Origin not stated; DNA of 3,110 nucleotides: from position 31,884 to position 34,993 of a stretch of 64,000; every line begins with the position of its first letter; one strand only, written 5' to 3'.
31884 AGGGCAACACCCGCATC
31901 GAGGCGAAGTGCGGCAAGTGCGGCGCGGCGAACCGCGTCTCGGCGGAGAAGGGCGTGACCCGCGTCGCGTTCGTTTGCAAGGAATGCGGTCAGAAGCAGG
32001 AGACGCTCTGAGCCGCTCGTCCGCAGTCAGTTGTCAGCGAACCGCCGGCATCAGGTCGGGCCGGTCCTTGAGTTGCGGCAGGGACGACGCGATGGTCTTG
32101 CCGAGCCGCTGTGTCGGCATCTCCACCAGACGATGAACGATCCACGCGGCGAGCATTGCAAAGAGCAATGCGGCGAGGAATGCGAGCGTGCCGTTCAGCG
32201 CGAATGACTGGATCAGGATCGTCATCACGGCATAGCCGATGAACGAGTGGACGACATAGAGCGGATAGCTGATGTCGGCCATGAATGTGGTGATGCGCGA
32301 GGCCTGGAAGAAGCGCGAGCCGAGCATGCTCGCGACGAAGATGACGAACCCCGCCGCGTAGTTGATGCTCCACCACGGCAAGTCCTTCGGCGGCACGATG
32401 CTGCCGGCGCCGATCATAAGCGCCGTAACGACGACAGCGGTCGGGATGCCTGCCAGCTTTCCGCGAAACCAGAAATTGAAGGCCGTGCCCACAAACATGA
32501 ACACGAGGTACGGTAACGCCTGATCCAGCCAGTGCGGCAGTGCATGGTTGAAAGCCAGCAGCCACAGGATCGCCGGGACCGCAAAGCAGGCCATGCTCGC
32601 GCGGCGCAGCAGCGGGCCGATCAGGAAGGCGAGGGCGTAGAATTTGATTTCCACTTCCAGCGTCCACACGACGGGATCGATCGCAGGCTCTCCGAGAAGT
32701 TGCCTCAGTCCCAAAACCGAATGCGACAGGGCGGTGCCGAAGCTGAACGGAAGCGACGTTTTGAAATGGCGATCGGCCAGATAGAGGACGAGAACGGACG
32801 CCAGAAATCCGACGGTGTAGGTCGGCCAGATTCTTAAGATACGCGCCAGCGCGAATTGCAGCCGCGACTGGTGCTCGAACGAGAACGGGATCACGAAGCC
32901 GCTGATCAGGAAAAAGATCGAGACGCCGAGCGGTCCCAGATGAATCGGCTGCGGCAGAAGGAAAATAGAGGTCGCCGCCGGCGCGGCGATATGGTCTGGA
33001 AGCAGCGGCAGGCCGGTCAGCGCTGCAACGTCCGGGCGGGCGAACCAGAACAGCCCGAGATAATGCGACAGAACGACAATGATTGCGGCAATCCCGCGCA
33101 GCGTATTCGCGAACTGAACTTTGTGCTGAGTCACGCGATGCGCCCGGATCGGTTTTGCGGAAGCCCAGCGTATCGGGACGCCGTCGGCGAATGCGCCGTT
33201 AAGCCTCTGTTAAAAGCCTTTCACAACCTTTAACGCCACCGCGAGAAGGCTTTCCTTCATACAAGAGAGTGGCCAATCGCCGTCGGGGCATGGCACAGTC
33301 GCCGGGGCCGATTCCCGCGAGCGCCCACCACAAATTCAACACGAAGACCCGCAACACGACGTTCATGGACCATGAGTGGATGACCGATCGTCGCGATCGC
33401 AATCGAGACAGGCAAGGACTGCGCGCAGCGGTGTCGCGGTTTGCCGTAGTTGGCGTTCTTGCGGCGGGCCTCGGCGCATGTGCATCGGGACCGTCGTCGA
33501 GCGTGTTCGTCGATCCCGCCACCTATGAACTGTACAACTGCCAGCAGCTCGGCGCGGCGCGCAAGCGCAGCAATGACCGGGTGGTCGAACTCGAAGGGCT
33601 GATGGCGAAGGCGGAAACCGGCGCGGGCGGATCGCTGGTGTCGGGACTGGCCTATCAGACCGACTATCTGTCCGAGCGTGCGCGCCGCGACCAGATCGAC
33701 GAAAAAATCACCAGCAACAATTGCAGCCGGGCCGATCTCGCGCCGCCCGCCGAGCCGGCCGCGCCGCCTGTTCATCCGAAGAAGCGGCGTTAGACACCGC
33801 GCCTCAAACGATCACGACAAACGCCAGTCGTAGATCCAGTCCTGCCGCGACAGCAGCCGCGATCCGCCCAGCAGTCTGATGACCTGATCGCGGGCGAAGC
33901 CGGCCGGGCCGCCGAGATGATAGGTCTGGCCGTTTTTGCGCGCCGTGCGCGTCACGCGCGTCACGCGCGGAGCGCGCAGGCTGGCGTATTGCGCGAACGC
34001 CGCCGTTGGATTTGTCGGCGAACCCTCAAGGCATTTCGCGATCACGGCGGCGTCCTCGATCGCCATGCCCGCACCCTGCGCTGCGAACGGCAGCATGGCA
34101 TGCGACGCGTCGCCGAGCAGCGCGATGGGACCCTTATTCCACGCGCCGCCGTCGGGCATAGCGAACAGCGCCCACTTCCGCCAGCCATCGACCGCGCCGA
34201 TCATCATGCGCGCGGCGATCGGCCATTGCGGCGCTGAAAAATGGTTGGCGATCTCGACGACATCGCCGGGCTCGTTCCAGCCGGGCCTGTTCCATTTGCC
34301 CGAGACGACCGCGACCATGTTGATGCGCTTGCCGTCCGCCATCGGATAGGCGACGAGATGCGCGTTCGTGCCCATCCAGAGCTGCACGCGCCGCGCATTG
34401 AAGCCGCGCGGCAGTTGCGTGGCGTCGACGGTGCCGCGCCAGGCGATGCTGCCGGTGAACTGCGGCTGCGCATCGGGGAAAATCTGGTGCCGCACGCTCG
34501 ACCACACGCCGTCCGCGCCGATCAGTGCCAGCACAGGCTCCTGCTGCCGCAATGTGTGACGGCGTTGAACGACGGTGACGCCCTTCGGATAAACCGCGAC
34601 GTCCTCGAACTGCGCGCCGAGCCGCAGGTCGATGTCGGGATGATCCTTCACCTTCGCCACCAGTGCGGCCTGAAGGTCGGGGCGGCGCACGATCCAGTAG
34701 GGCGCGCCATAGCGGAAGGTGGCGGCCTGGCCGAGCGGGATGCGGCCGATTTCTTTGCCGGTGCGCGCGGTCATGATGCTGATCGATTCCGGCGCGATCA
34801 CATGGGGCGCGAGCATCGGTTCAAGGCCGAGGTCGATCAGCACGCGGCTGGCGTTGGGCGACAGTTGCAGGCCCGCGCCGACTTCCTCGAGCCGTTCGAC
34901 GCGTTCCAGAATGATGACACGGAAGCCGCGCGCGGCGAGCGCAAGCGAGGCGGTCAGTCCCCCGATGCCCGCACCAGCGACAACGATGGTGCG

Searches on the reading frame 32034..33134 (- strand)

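Call 8: search_protein_families(library=pfam, proteins=[window:32034-33134:-], max_evalue=0.001)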
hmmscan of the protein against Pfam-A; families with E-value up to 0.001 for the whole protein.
window:32034-33134:- (366 aa): 1 family
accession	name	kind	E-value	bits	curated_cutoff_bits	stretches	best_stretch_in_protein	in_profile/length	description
PF01757.29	Acyl_transf_3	-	9.5e-23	81.2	31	1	9-334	4-325/326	Acyltransferase domain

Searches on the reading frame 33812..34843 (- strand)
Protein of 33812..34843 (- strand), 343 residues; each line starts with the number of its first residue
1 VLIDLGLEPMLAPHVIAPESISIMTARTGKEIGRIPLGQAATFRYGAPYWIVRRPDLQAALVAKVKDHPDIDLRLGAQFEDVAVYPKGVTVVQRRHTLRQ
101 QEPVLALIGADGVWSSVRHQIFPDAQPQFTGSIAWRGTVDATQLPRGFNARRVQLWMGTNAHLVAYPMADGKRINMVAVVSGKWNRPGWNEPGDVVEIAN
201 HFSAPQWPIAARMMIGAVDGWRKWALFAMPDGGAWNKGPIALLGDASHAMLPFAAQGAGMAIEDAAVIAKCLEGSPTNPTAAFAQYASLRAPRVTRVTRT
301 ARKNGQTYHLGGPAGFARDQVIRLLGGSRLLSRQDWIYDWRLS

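Call 8: search_protein_families(library=pfam, proteins=[window:33812-34843:-], max_evalue=0.001)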
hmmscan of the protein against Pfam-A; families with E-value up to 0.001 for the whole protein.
window:33812-34843:- (343 aa): 1 family
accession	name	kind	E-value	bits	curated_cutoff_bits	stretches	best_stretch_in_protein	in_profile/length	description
PF01494.25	FAD_binding_3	-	1.2e-14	54.8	22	1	51-300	96-348/349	FAD binding domain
